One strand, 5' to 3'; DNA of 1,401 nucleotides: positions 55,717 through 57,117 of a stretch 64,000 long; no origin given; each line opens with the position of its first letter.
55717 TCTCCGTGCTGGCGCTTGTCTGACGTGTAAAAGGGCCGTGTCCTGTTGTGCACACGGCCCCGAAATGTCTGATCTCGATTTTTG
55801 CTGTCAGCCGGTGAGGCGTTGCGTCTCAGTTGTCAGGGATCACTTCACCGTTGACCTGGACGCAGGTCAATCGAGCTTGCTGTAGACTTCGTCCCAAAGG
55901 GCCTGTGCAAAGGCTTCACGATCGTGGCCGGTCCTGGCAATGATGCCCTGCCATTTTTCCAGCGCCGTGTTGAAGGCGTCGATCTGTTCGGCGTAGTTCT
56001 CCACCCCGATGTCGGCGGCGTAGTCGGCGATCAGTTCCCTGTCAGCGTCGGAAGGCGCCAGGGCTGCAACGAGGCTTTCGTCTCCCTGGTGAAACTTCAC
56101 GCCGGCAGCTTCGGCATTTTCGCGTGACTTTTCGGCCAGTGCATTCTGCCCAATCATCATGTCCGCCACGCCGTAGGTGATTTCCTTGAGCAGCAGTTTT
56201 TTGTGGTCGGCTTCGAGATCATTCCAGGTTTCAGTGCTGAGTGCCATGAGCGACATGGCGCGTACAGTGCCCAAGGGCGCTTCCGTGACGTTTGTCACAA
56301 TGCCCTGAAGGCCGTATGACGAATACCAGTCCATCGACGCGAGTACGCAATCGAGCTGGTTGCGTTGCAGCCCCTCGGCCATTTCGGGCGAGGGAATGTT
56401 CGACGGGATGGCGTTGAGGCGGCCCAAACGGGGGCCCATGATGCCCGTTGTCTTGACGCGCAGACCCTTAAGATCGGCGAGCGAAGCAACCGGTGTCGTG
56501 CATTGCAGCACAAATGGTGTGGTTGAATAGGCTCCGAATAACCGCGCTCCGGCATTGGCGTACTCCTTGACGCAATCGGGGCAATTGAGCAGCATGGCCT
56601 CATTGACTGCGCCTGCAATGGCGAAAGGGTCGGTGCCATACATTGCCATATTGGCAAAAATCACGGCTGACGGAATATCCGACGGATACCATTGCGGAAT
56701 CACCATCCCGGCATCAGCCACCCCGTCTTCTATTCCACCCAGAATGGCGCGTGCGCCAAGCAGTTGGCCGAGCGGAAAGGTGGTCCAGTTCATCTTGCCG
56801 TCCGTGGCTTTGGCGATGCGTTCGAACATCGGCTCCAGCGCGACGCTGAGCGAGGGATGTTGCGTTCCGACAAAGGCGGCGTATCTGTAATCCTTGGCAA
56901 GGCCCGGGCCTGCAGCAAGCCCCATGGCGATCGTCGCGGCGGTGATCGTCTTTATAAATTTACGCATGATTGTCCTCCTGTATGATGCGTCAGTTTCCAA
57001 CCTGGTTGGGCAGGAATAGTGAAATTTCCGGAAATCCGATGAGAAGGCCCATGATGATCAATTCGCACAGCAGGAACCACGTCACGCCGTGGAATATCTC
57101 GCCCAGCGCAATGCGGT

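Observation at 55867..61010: Self-contained TRAP + HpaR-like MarR + single FAD enzyme islet inserted in core genome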

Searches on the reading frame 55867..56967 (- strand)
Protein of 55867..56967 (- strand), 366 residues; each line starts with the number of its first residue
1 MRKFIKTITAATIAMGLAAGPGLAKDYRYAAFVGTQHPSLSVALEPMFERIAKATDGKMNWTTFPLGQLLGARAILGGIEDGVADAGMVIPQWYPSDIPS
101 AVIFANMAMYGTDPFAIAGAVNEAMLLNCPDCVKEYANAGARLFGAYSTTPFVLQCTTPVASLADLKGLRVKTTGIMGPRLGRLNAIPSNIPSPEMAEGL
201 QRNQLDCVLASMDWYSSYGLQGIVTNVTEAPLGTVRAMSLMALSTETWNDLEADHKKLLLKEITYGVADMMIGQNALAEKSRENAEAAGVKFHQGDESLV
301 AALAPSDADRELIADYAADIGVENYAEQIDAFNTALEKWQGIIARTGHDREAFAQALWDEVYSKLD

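Call 3: search_protein_families(library=pfam, proteins=[window:55867-56967:-])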
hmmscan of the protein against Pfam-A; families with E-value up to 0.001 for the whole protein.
window:55867-56967:- (366 aa): 1 family
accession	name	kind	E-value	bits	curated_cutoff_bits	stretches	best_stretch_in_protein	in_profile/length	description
PF03480.18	DctP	-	1.3e-14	54.7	23.4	1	34-294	6-262/286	Bacterial extracellular solute-binding protein, family 7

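Call 4: search_protein_families(library=ncbifam, proteins=[window:55867-56967:-])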
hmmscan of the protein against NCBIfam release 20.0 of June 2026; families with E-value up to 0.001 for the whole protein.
window:55867-56967:- (366 aa): 2 families
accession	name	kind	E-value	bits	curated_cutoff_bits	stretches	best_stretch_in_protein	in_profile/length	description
NF037995.1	TRAP_S1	subfamily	4.1e-15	55.8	50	1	42-294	14-262/271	TRAP transporter substrate-binding protein DctP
TIGR00787.1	dctP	subfamily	0.00037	20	175.05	0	37-85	8-56/257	DctP family TRAP transporter solute-binding subunit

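Call 11: search_solved_structures(query=window:55867-56967:-, max_evalue=0.01)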
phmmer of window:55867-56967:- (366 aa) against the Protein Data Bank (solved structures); distinct sequences matched with E-value up to 0.01: 33.
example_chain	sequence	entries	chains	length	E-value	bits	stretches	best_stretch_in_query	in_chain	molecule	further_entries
4nap_A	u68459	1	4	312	2.3e-17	66.6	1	42-306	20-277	Extracellular solute-binding protein, family 7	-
4pgn_A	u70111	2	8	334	2.8e-17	66.3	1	42-306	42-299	Extracellular solute-binding protein, family 7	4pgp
4n6d_A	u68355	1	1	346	3e-15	59.6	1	41-259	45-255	TRAP dicarboxylate transporter-DctP subunit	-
4p56_A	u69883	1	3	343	2.1e-10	43.6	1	35-269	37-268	Putative extracellular solute-binding protein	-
4n6k_A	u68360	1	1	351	7.1e-10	41.9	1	23-306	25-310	TRAP dicarboxylate transporter-DctP subunit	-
7nr2_AAA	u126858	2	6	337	1.4e-08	37.6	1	44-259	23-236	TRAP dicarboxylate transporter, DctP subunit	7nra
4n8y_A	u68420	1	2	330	3.8e-08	36.2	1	8-292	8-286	Putative TRAP-type C4-dicarboxylate transport system, binding periplasmic protein (DctP su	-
5cm6_A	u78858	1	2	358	1.2e-07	34.6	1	160-333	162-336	TRAP dicarboxylate transporter-DctP subunit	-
3gyy_A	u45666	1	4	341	4.2e-06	29.5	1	63-289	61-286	Periplasmic substrate binding protein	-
5im2_A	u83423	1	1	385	4.4e-06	29.4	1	26-211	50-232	Twin-arginine translocation pathway signal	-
2vpn_A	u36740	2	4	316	5.5e-06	29.1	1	65-289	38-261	PERIPLASMIC SUBSTRATE BINDING PROTEIN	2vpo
4pet_A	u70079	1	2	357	1.5e-05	27.6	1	160-208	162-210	Extracellular solute-binding protein, family 7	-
7nqg_AAA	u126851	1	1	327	1.6e-05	27.5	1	27-258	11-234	TrapT family, dctP subunit, C4-dicarboxylate periplasmic binding protein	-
7nrr_AAA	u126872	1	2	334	2.8e-05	26.8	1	45-254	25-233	TRAP dicarboxylate transporter-DctP subunit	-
7nsw_AAA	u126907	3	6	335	2.8e-05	26.8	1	45-254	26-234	TRAP dicarboxylate transporter-DctP subunit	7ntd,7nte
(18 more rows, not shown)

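Call 41: search_solved_structures(query=window:55867-56967:-, max_evalue=1e-9, show_alignments=5)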
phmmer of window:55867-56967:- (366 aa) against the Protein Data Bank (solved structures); distinct sequences matched with E-value up to 1e-9: 5.
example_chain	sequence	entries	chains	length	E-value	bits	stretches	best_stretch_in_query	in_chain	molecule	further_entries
4nap_A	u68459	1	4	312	2.3e-17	66.6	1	42-306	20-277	Extracellular solute-binding protein, family 7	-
4pgn_A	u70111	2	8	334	2.8e-17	66.3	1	42-306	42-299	Extracellular solute-binding protein, family 7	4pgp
4n6d_A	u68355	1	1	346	3e-15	59.6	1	41-259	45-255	TRAP dicarboxylate transporter-DctP subunit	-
4p56_A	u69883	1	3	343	2.1e-10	43.6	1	35-269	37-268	Putative extracellular solute-binding protein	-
4n6k_A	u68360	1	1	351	7.1e-10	41.9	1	23-306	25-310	TRAP dicarboxylate transporter-DctP subunit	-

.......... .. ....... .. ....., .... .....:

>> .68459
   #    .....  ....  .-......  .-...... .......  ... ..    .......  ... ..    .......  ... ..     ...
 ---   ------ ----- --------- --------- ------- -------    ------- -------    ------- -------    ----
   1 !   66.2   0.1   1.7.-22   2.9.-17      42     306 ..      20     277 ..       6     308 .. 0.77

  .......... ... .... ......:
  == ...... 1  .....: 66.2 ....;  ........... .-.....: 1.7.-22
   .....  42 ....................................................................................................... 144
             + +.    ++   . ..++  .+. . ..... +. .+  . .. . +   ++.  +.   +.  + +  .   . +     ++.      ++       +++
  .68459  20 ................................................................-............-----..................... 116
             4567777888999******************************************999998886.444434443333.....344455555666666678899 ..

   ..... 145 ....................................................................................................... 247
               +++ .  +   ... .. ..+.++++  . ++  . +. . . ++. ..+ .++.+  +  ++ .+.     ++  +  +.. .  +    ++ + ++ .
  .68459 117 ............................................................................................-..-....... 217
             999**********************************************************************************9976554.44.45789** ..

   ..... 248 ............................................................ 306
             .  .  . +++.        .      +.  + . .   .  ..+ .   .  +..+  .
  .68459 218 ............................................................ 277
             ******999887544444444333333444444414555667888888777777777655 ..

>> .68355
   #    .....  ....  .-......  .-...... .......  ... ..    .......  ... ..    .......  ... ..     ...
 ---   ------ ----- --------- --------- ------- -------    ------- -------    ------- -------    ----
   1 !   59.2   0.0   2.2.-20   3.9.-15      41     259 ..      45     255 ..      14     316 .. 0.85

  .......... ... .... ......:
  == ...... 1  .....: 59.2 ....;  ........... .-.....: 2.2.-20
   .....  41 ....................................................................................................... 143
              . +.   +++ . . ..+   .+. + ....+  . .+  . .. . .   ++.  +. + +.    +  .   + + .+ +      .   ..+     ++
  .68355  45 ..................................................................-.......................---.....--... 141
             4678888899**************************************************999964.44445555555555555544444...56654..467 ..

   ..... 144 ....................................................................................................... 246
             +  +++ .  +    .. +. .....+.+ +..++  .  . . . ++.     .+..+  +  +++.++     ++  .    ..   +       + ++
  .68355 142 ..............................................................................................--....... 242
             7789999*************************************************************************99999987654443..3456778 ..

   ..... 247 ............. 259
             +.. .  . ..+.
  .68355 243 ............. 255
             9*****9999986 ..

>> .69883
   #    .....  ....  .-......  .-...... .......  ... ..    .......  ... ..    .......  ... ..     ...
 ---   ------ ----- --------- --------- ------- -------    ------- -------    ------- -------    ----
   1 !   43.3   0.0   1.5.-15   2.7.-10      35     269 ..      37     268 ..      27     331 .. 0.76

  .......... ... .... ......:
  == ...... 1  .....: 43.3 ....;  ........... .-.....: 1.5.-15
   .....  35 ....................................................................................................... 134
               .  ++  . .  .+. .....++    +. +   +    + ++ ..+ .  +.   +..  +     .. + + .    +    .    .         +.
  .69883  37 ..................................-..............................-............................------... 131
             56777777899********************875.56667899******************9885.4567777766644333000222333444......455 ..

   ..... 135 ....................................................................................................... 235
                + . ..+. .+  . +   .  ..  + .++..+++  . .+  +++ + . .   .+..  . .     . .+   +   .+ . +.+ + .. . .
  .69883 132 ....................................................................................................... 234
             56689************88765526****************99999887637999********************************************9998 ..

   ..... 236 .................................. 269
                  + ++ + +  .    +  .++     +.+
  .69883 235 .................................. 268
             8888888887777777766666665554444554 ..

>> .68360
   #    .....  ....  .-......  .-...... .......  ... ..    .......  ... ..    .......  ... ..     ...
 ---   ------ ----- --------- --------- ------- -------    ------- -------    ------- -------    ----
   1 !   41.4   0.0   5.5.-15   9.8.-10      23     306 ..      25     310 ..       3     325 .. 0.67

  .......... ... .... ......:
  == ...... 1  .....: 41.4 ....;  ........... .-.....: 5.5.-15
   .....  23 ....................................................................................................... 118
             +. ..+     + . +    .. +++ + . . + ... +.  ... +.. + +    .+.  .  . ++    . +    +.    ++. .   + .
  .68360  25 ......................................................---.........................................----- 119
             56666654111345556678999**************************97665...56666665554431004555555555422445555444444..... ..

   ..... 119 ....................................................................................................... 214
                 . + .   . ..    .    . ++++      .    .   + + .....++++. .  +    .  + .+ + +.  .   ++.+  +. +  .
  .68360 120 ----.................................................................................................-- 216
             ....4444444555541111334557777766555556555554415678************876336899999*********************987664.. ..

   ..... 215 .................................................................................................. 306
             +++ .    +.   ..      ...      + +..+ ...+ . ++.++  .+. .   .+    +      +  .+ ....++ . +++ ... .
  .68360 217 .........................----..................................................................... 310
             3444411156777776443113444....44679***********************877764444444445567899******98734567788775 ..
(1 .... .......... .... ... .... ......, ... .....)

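Call 51: find_homologous_proteins(query=window:55867-56967:-, max_evalue=1e-20)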
Query window:55867-56967:- (366 aa): 16 proteins with E <= 1e-20 among 8000 candidates.
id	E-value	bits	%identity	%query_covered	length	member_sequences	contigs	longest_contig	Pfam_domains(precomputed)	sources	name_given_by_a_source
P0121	2.7e-239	811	99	100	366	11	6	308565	PF03480.19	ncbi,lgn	-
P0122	6.4e-205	698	83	100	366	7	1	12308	PF03480.19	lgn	-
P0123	4.2e-190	650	78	100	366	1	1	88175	PF03480.19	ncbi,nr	ncbi:MAG: TRAP transporter substrate-binding protein DctP [Pseudomonadota bacterium]|nr:TRAP transpo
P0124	2.4e-184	631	80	93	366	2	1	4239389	PF03480.19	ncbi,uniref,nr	ncbi:TRAP transporter substrate-binding protein DctP [Oceanicola sp. 502str15]|uniref:TRAP transport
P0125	5.5e-181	620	76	93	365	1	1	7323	PF03480.19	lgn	-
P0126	2.8e-166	571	70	99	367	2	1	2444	PF03480.19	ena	-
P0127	8.1e-163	560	68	98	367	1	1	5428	PF03480.19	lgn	-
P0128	9.8e-79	283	38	95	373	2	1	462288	PF03480.19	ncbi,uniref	ncbi:C4-dicarboxylate TRAP transporter substrate-binding protein [Marinibaculum pumilum]|uniref:C4-d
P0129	5.8e-52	195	32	96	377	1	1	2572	PF03480.19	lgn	-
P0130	4.2e-50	189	33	93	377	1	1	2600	PF03480.19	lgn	-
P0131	1.0e-45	175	31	97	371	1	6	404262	PF03480.19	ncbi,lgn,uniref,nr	ncbi:C4-dicarboxylate ABC transporter substrate-binding protein [Sagittula stellata]|uniref:TRAP-T f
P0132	3.4e-37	147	29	84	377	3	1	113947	PF03480.19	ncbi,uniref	ncbi:C4-dicarboxylate TRAP transporter substrate-binding protein [Aliiroseovarius sp. PTFE2010]|unir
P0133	1.6e-36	144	28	98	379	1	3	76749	PF03480.19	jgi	jgi:TRAP-type transport system periplasmic protein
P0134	1.6e-36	144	28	94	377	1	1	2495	PF03480.19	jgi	jgi:TRAP-type C4-dicarboxylate transport system substrate-binding protein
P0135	1.8e-36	144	29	98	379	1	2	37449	PF03480.19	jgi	jgi:TRAP-type C4-dicarboxylate transport system substrate-binding protein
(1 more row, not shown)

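Call 52: find_encoding_contigs(protein=P0124, flank=9000, max_places=2)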
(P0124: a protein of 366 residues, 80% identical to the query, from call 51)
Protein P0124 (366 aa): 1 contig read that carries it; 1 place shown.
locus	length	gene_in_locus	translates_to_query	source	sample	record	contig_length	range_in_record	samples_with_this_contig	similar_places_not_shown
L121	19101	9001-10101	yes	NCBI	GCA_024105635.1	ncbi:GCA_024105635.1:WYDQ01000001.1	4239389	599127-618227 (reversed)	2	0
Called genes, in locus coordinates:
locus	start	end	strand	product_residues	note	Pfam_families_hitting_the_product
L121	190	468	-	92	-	-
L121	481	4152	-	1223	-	PF08471:Ribonuc_red_2_N, PF02867:Ribonuc_red_lgC, PF12637:TSCPD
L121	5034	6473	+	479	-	PF01946:Thi4 (weak), PF00890:FAD_binding_2 (weak), PF01134:GIDA (weak), PF01266:DAO (weak), PF07992:Pyr_redox_2 (weak), PF12831:FAD_oxidored, PF13450:NAD_binding_8 (weak)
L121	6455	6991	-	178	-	PF01047:MarR, PF12802:MarR_2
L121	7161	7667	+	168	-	PF04290:DctQ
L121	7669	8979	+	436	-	PF06808:DctM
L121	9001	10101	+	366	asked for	PF03480:DctP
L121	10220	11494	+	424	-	PF04412:AcnX, PF28403:AcnX_2nd, PF28406:AcnX_3rd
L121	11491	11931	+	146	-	PF01989:AcnX_swivel_put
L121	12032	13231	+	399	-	PF16868:NMT1_3, PF12974:Phosphonate-bd (faint), PF09084:NMT1 (weak)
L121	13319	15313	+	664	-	PF06808:DctM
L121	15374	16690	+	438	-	PF07992:Pyr_redox_2 (faint), PF00890:FAD_binding_2 (weak), PF01266:DAO, PF12831:FAD_oxidored, PF13450:NAD_binding_8 (weak)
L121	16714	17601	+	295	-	PF02668:TauD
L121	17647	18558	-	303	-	PF00126:HTH_1, PF03466:LysR_substrate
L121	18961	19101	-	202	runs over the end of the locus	PF02643:DUF192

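Call 53: find_encoding_contigs(protein=P0128, flank=9000, max_places=2)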
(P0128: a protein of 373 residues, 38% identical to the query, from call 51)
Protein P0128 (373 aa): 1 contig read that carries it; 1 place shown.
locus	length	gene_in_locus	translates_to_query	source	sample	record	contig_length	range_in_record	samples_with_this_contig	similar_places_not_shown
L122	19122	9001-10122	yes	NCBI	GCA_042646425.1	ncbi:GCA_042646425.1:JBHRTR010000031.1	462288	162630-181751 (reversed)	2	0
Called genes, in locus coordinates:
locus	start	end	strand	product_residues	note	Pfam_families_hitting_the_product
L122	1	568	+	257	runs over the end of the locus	PF00528:BPD_transp_1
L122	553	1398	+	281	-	PF00528:BPD_transp_1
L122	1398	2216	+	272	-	PF00005:ABC_tran, PF13401:AAA_22 (faint), PF00004:AAA (faint), PF13304:AAA_21 (faint)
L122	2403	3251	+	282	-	PF09339:HTH_IclR, PF01614:IclR_C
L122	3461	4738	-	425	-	PF00355:Rieske, PF19301:LigXa_C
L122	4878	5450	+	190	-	PF00903:Glyoxalase, PF22677:Ble-like_N (weak), PF13669:Glyoxalase_4 (weak)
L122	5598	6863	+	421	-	PF00355:Rieske, PF19301:LigXa_C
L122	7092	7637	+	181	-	PF04290:DctQ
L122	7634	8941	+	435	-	PF06808:DctM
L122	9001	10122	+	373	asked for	PF03480:DctP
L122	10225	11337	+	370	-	PF03480:DctP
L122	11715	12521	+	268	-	PF12146:Hydrolase_4, PF00561:Abhydrolase_1, PF12697:Abhydrolase_6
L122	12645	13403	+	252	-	PF03781:FGE-sulfatase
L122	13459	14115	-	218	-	PF01638:HxlR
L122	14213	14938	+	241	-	PF07237:DUF1428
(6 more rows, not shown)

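Call 68: search_protein_families(library=ncbifam, proteins=[L121:10220-11494:+, L121:11491-11931:+, L121:12032-13231:+, L121:15374-16690:+, L121:16714-17601:+, L121:17647-18558:-], max_evalue=0.00001)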
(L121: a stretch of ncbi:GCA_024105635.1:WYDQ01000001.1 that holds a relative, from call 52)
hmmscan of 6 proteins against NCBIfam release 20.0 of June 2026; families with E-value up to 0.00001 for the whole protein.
L121:10220-11494:+ (424 aa): 1 family
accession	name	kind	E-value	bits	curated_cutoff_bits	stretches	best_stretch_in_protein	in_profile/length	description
NF051439.1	C3LHypDHLhpIPSEAE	equivalog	3.6e-69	233.6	700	1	1-418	144-547/555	cis-3-hydroxy-L-proline dehydratase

L121:11491-11931:+ (146 aa): 2 families
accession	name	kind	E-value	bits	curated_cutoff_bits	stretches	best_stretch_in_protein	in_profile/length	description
NF003046.0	PRK03955.1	equivalog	1.4e-29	102.7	163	1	11-143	2-131/132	DUF126 domain-containing protein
NF051439.1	C3LHypDHLhpIPSEAE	equivalog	3.1e-20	72.1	700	1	17-132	2-122/555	cis-3-hydroxy-L-proline dehydratase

L121:12032-13231:+ (399 aa): 1 family
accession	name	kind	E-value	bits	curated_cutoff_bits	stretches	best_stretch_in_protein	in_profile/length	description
TIGR02122.1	TRAP_TAXI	subfamily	2.2e-24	85.9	84.35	1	8-329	6-320/320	TAXI family TRAP transporter solute-binding subunit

L121:15374-16690:+ (438 aa): 3 families
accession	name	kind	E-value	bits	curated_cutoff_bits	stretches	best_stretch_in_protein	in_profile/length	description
NF003585.0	PRK05249.1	equivalog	1.4e-07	30.6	465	1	24-67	4-47/464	Si-specific NAD(P)(+) transhydrogenase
NF004789.0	PRK06134.1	subfamily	2.9e-06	26.1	747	0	22-67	8-53/581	FAD-dependent oxidoreductase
TIGR01350.1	lipoamide_DH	equivalog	3.7e-06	25.9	408.8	1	27-67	2-41/461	dihydrolipoyl dehydrogenase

L121:16714-17601:+ (295 aa): 3 families
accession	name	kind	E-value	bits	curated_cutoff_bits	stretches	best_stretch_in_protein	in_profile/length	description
NF007104.0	PRK09553.1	equivalog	7.4e-36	123.8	313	1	8-287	12-277/282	taurine dioxygenase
NF045815.1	Neo-PentlctneFsynPtlD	equivalog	6.5e-32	111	550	1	14-288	14-291/301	neopentalenolactone/pentalenolactone F synthase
NF049937.1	CMthFAOxDecarbScoE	equivalog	1.5e-22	80.1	400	1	4-287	5-287/295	(3R)-3-[(carboxymethyl)amino]fatty acid oxygenase/decarboxylase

L121:17647-18558:- (303 aa): 33 families (the best 25 are shown)
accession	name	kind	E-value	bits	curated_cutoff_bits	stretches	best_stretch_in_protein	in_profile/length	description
NF040888.1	trans_reg_YafC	equivalog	1.4e-35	122.6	470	1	6-288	7-291/293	DNA-binding transcriptional regulator YafC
NF008352.0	PRK11139.1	subfamily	1.6e-34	119.4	288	1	5-293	9-295/305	transcriptional regulator GcvA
NF011573.0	PRK14997.1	equivalog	4.5e-26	91.7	380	1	4-292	6-299/303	LysR family transcriptional regulator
NF007315.1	PRK09801.1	equivalog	1.6e-25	89.7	398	1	6-259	10-266/301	L-tartrate utilization transcriptional activator TtdR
NF007491.0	PRK10086.1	equivalog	9.2e-24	83.8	316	1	5-292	20-311/313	DNA-binding transcriptional regulator DsdC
NF045990.1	TransRegCbbRRhodb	equivalog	3.1e-21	75.7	450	1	5-279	9-289/304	LysR family regulator CbbR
TIGR02036.1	dsdC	equivalog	1.1e-18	67.3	352.4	1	6-289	12-300/302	DNA-binding transcriptional regulator DsdC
TIGR03418.1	chol_sulf_TF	equivalog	4.2e-18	65.4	324.8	1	7-289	6-291/291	choline sulfate utilization transcriptional regulator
NF002964.0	PRK03635.1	subfamily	3.1e-17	62.6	197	1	7-276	8-280/297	ArgP/LysG family DNA-binding transcriptional regulator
NF007917.1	PRK10632.1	equivalog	5.1e-17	62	425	1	8-253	8-255/303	HTH-type transcriptional activator AaeR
NF040786.1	LysR_Sec_metab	equivalog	1.6e-16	60.2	250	1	6-170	5-171/298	selenium metabolism-associated LysR family transcriptional regulator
TIGR03298.1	argP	subfamily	4.7e-15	55.4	273.55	1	7-266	6-268/292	ArgP/LysG family DNA-binding transcriptional regulator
NF009888.0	PRK13348.1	subfamily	7.5e-15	54.7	297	1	7-266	8-270/302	HTH-type transcriptional regulator ArgP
NF008722.0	PRK11716.1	equivalog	2.4e-14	53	246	1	6-167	5-170/293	HTH-type transcriptional activator IlvY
TIGR03339.1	phn_lysR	subfamily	4.9e-14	52.2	341.1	1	7-125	2-117/279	aminoethylphosphonate catabolism associated LysR family transcriptional regulator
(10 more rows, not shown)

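Call 83: predict_structure(alignment_id=A3)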
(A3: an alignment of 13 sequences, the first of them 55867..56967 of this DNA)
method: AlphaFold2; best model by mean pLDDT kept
length: 366 residues; sequences in the alignment: 13
mean_pLDDT: 88.2   pTM: 0.86
mean pLDDT of the five models: 88.2, 86.9, 86.7, 80.1, 78.6
residues with pLDDT >= 90: 248; 70-90: 92; 50-70: 6; < 50: 20
segments of 3 or more residues with pLDDT < 50: 1-3, 5-21
pLDDT, mean of each block of 10 residues (from residue 1): 37 39 81 82 95 96 88 86 93 90 83 89 94 94 90 93 95 87 92 90 95 88 93 79 95 95 96 91 95 93 84 90 91 94 95 98 92
secondary structure, 60 per line:
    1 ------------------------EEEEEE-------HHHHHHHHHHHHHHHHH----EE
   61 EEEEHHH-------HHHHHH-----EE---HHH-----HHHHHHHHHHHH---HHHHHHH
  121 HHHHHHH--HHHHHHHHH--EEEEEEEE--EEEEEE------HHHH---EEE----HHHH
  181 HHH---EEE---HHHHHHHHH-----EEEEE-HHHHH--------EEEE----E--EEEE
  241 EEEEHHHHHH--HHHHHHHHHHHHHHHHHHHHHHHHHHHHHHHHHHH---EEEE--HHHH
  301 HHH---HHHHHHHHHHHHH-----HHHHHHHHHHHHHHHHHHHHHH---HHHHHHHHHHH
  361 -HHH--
elements in order: E25-30 H38-54 E59-64 H75-80 H99-110 H114-127 H130-138 E141-148 E151-156 H163-166 E170-172 H177-183 E187-189 H193-201 E207-211 H213-217 E226-229 E237-244 H245-250 H253-287 E291-294 H297-303 H307-319 H325-346 H350-360

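Call 85: fold_search(model_id=the predicted structure, library=pdb)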
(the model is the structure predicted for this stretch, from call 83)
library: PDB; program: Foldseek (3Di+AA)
matches with E <= 10: 815; with E <= 0.001: 401
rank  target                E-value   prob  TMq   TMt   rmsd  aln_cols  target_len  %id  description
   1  4nap_C                1.5e-20  1.00  0.74  0.87   2.7       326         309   23  Crystal structure of a trap periplasmic solute binding protein from Desulfovibrio alaskensis G20 (DDE_0634), target EF (released 2013-11-13)
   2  4nap_A                2.1e-20  1.00  0.70  0.83   3.1       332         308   22  Crystal structure of a trap periplasmic solute binding protein from Desulfovibrio alaskensis G20 (DDE_0634), target EF (released 2013-11-13)
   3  4nap_B                3.5e-20  1.00  0.72  0.84   2.8       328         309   22  Crystal structure of a trap periplasmic solute binding protein from Desulfovibrio alaskensis G20 (DDE_0634), target EF (released 2013-11-13)
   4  4p56_C                8.5e-20  1.00  0.73  0.84   3.3       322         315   20  CRYSTAL STRUCTURE OF A TRAP PERIPLASMIC SOLUTE BINDING PROTEIN FROM BORDETELLA BRONCHISEPTICA, TARGET EFI-510038 (BB24 (released 2014-05-07)
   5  4p56_A                1.5e-19  1.00  0.71  0.82   3.5       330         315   20  CRYSTAL STRUCTURE OF A TRAP PERIPLASMIC SOLUTE BINDING PROTEIN FROM BORDETELLA BRONCHISEPTICA, TARGET EFI-510038 (BB24 (released 2014-05-07)
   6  4p56_B                1.9e-19  1.00  0.72  0.83   3.3       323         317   20  CRYSTAL STRUCTURE OF A TRAP PERIPLASMIC SOLUTE BINDING PROTEIN FROM BORDETELLA BRONCHISEPTICA, TARGET EFI-510038 (BB24 (released 2014-05-07)
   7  4nap_D                2.6e-19  1.00  0.72  0.84   3.0       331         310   22  Crystal structure of a trap periplasmic solute binding protein from Desulfovibrio alaskensis G20 (DDE_0634), target EF (released 2013-11-13)
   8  7nr2_EEE              4.6e-19  1.00  0.73  0.83   3.1       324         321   20  The structure of the SBP TarP_Sse in complex with coumarate (released 2021-10-06)
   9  7nra_AAA              4.8e-19  1.00  0.74  0.82   3.0       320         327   19  The structure of the SBP TarP_Sse in complex with cinnamate (released 2021-10-06)
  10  7nra_BBB              7.4e-19  1.00  0.74  0.81   3.5       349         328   19  The structure of the SBP TarP_Sse in complex with cinnamate (released 2021-10-06)
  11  4n8y_A                9.3e-19  1.00  0.64  0.77   7.6       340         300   18  Crystal structure of a trap periplasmic solute binding protein from bradyrhizobium sp. btai1 b (bbta_0128), target EFI (released 2013-11-20)
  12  7nr2_BBB              1.0e-18  1.00  0.73  0.82   3.1       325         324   20  The structure of the SBP TarP_Sse in complex with coumarate (released 2021-10-06)
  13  5iga                  3.1e-18  1.00  0.75  0.85   2.7       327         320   18  Crystal structure of a marine metagenome TRAP solute binding protein specific for aromatic acid ligands (Sorcerer II Glo (released 2017-01-18)
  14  4ovr_A                3.1e-18  1.00  0.69  0.84   3.5       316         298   17  CRYSTAL STRUCTURE OF A TRAP PERIPLASMIC SOLUTE BINDING PROTEIN FROM XANTHOBACTER AUTOTROPHICUS PY2, TARGET EFI-510329, (released 2014-01-22)
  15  4n6d                  3.4e-18  1.00  0.71  0.81   3.2       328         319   22  Crystal structure of a TRAP periplasmic solute binding protein from Desulfovibrio salexigens DSM2638 (Desal_3247), Targe (released 2013-10-30)
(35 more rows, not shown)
